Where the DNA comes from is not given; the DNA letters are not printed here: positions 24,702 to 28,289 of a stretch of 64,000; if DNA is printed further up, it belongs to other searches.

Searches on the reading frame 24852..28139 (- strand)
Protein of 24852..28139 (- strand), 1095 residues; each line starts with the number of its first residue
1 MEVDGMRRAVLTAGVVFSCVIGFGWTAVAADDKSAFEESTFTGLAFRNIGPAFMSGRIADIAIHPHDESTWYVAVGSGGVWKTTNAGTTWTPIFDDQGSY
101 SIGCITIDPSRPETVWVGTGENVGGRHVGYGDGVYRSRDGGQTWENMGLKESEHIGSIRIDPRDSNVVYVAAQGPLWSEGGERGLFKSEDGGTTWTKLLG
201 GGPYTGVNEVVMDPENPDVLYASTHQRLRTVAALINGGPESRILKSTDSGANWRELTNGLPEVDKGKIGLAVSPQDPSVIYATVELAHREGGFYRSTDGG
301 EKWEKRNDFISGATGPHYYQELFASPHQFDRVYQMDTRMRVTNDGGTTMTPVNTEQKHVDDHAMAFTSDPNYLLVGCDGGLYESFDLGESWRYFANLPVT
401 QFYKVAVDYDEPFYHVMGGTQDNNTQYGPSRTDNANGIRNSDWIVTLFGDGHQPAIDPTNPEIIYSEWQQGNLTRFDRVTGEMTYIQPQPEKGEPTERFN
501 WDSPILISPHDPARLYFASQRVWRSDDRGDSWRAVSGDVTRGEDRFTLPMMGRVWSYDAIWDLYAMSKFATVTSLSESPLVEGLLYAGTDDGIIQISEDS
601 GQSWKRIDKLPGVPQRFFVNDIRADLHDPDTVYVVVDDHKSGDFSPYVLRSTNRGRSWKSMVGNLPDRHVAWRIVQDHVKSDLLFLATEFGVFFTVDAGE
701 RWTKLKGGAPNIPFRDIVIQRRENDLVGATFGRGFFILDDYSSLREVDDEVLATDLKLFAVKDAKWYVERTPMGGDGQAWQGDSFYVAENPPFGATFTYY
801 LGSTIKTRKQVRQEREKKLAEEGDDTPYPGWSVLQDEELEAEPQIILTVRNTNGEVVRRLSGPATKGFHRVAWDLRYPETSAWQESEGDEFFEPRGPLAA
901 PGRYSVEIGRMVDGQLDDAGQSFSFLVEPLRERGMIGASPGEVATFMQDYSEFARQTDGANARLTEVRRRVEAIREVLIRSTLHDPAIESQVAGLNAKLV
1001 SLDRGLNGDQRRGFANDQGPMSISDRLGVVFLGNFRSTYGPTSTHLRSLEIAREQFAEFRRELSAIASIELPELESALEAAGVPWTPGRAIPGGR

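Call 32: search_protein_families(library=pfam, proteins=[window:24852-28139:-], max_evalue=0.0001)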
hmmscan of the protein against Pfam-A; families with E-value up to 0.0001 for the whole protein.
window:24852-28139:- (1095 aa): 3 families
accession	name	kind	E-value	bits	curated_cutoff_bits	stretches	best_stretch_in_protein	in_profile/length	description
PF15902.12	Sortilin-Vps10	-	5.2e-32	111.6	33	2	134-260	3-116/446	Sortilin, neurotensin receptor 3,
PF02012.26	BNR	-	4.2e-10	38.5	27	0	135-145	1-11/12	BNR/Asp-box repeat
PF14870.12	PSII_BNR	-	4e-08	33.3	27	0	235-306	77-140/303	Photosynthesis system II assembly factor YCF48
